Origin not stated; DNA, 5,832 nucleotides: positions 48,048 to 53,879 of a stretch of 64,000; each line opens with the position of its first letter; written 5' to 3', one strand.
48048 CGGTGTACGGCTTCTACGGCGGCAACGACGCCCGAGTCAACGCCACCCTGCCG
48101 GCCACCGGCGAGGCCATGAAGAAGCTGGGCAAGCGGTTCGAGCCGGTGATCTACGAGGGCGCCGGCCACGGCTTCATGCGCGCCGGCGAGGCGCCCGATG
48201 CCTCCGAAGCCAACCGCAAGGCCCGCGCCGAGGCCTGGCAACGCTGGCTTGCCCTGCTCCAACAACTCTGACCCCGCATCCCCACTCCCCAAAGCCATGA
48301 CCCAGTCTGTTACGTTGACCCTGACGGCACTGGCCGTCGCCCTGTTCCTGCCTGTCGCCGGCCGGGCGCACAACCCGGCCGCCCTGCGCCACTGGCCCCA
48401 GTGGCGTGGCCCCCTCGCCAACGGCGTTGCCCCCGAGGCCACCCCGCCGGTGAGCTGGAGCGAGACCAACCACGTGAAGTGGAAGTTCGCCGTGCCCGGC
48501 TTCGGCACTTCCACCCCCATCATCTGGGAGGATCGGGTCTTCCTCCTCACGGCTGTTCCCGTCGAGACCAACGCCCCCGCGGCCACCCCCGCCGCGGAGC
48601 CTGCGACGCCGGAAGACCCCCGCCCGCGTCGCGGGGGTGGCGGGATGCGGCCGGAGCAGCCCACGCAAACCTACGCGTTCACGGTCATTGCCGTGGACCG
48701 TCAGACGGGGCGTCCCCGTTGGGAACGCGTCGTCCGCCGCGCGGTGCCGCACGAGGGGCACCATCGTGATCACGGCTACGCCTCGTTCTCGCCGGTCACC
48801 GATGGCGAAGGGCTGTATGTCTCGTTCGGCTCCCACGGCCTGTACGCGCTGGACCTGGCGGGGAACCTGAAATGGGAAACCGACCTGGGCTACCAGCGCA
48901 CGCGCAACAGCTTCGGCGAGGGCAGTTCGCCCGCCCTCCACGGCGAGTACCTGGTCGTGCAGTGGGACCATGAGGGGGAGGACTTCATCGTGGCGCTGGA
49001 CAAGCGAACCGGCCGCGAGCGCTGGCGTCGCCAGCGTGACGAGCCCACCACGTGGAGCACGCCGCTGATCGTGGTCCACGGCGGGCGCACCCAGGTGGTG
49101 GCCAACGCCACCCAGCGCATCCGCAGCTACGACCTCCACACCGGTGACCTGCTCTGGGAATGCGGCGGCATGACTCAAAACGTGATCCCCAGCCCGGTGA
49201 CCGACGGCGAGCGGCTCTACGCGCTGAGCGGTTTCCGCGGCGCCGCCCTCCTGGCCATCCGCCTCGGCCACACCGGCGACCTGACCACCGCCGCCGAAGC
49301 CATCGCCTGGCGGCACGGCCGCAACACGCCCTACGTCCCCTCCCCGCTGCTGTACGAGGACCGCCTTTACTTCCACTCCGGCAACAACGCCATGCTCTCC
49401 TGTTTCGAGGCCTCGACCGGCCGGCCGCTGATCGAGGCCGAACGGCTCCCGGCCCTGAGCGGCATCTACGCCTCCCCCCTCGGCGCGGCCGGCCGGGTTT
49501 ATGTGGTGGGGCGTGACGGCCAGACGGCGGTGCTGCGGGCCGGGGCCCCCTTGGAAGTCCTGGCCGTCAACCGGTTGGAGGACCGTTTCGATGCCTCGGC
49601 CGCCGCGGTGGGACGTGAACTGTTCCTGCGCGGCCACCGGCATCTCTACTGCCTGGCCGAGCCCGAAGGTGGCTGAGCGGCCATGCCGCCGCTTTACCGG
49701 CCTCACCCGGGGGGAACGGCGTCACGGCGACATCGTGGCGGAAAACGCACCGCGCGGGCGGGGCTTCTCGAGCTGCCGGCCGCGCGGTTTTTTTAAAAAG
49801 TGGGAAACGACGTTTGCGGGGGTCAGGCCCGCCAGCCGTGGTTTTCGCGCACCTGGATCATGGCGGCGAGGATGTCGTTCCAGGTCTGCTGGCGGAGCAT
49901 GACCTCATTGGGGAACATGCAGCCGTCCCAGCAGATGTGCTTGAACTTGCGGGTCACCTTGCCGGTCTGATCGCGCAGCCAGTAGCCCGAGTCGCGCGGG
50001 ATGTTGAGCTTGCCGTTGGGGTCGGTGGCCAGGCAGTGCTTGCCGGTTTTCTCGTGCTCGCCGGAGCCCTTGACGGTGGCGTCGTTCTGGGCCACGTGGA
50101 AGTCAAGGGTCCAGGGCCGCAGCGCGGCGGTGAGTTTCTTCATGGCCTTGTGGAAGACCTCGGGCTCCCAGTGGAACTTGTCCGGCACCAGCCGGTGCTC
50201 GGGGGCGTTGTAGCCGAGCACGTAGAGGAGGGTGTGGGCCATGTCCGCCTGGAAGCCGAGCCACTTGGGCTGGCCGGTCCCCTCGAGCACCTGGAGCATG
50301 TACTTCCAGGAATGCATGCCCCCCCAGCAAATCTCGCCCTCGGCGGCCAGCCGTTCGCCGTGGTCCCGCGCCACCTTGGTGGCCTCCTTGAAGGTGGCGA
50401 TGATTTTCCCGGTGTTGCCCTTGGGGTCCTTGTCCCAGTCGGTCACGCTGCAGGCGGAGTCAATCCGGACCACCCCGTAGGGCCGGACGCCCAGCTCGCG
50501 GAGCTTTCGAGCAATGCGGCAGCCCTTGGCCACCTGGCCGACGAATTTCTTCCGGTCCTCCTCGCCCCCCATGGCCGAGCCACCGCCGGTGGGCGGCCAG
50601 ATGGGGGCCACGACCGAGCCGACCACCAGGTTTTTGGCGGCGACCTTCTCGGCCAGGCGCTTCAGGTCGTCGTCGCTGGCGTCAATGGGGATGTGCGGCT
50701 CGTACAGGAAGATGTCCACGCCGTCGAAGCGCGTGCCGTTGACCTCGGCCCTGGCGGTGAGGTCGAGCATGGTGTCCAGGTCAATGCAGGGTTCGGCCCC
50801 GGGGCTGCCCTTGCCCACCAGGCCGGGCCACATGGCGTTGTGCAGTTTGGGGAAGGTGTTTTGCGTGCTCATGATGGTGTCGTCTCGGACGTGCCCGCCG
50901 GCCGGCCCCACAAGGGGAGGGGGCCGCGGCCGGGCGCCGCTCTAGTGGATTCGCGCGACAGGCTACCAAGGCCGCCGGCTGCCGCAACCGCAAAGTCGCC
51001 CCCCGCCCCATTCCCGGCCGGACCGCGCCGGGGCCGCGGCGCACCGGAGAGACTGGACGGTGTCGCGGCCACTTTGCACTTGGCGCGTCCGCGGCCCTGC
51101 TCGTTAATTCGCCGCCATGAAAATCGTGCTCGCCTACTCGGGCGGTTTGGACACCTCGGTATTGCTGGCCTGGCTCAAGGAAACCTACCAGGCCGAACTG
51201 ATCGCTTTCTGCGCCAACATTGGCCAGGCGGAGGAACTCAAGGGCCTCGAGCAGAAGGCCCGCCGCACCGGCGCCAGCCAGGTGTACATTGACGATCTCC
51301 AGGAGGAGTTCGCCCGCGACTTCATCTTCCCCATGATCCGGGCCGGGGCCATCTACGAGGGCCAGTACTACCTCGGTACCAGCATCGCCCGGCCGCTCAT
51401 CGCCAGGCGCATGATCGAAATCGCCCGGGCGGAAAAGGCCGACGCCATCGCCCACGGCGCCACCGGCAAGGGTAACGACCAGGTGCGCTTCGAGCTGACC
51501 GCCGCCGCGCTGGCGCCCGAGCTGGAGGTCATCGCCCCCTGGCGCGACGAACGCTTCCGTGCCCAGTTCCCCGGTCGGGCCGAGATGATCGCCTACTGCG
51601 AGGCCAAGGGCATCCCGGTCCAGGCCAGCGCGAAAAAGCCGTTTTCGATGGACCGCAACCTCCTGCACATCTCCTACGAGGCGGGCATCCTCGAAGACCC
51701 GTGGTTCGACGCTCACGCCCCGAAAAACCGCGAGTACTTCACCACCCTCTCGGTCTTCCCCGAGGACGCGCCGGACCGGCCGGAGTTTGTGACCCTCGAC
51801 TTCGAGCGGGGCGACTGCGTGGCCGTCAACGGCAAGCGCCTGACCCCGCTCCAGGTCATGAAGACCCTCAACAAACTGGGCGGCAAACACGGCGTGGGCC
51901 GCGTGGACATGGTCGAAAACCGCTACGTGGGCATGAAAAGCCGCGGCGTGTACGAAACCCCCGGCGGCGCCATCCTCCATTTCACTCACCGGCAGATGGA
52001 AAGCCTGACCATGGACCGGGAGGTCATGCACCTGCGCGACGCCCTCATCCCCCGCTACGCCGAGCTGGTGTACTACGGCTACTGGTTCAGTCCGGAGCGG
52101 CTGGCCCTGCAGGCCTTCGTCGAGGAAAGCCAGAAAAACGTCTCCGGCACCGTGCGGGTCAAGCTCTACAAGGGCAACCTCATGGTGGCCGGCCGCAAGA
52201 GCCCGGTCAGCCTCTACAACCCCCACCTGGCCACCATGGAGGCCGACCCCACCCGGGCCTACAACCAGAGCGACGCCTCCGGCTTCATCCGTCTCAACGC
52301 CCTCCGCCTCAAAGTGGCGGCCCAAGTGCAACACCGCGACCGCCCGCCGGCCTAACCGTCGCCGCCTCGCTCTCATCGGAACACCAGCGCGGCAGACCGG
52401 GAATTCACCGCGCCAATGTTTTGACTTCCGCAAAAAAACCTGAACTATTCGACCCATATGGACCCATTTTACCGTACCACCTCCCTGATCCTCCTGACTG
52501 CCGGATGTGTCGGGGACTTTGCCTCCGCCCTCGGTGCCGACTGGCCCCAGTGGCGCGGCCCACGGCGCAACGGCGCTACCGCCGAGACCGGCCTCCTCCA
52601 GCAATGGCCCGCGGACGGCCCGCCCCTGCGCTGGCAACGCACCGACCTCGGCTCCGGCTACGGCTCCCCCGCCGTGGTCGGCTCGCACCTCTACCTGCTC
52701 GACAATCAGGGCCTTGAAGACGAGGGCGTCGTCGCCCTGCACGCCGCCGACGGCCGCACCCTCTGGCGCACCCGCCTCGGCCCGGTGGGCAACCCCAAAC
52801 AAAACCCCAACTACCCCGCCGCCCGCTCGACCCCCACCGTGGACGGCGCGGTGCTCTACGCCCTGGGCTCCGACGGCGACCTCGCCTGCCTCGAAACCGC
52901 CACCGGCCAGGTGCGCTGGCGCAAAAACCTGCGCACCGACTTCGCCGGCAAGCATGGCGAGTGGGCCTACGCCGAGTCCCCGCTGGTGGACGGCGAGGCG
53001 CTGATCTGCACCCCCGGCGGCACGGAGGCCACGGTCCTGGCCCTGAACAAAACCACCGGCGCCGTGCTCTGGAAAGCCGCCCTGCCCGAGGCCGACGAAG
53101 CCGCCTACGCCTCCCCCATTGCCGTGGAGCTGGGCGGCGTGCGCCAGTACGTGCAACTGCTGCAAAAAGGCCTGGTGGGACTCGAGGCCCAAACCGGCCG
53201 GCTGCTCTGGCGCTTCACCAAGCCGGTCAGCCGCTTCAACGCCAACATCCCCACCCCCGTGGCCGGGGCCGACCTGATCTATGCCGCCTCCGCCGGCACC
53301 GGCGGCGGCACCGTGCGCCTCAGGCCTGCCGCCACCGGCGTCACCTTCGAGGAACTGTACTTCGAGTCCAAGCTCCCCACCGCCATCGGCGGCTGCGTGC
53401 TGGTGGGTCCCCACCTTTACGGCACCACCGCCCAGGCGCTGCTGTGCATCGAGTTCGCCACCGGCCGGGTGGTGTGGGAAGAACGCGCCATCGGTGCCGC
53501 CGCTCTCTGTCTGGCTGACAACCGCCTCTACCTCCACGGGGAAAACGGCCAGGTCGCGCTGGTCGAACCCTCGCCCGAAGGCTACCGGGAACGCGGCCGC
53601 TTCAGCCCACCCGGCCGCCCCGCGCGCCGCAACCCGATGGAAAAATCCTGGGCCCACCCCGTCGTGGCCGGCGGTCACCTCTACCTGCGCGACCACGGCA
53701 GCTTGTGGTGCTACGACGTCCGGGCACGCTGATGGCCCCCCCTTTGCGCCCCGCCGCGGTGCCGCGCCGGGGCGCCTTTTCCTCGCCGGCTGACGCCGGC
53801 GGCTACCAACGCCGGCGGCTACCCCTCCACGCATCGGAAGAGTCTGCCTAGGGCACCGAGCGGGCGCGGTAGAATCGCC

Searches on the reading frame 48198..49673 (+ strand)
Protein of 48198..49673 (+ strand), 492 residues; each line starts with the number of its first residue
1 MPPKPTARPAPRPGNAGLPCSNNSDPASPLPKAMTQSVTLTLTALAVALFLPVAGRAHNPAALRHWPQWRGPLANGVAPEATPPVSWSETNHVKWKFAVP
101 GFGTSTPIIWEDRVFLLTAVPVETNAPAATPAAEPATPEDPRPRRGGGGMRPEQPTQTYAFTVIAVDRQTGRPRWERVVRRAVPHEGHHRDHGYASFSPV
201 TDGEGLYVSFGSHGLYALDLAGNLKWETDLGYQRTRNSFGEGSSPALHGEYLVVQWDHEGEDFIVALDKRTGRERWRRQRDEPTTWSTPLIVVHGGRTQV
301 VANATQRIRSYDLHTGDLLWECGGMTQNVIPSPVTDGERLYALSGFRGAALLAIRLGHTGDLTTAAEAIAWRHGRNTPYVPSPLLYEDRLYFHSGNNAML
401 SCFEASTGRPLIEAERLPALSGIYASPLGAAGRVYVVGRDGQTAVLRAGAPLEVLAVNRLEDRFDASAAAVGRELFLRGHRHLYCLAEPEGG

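Call 73: search_protein_families(library=pfam, proteins=[window:48198-49673:+], max_evalue=0.0001)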
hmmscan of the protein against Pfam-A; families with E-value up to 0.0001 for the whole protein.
window:48198-49673:+ (492 aa): 3 families
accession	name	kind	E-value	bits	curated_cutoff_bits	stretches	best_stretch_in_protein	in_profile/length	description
PF13360.13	PQQ_2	-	1e-23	84.7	27.6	2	242-441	26-217/233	Outer membrane protein assembly factor BamB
PF13570.13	Beta-prop_ACSF4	-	2.2e-09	37.6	133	1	198-443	96-324/329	Beta-alanine-activating enzyme, beta-propeller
PF01011.28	PQQ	-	1.1e-08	34.7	26.7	0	243-282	51-87/595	Glucose/ethanol/alcohol dehydrogenase, beta-propeller domain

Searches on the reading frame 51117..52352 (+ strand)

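Call 73: search_protein_families(library=pfam, proteins=[window:51117-52352:+], max_evalue=0.0001)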
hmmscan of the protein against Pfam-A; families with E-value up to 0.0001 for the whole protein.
window:51117-52352:+ (412 aa): 2 families
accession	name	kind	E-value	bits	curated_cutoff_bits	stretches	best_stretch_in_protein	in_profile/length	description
PF20979.2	Arginosuc_syn_C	-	2.8e-78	262.9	27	1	176-400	1-218/219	Arginosuccinate synthase C-terminal domain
PF00764.25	Arginosuc_synth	-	2.7e-62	210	27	1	2-167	1-162/162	Arginosuccinate synthase N-terminal HUP domain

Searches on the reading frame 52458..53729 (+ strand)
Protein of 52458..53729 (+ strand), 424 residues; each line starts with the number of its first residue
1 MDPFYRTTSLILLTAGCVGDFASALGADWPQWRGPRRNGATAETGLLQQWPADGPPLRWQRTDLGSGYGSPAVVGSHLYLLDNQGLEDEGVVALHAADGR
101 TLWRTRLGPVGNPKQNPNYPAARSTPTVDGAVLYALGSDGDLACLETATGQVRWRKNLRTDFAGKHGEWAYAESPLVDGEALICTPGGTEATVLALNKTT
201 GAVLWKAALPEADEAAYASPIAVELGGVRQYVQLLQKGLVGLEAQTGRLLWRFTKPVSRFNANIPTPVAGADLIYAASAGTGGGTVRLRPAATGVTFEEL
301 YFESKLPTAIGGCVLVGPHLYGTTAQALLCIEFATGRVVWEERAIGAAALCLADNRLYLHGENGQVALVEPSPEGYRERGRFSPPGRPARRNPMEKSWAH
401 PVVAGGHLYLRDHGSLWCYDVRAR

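Call 73: search_protein_families(library=pfam, proteins=[window:52458-53729:+], max_evalue=0.0001)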
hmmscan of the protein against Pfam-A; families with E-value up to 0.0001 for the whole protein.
window:52458-53729:+ (424 aa): 3 families
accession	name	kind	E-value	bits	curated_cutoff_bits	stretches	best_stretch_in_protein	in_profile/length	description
PF13360.13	PQQ_2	-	6.8e-32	111.4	27.6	1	88-341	2-232/233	Outer membrane protein assembly factor BamB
PF01011.28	PQQ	-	2.8e-11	43.3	26.7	0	102-161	30-88/595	Glucose/ethanol/alcohol dehydrogenase, beta-propeller domain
PF13570.13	Beta-prop_ACSF4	-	3.8e-07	30.2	133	1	88-261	70-218/329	Beta-alanine-activating enzyme, beta-propeller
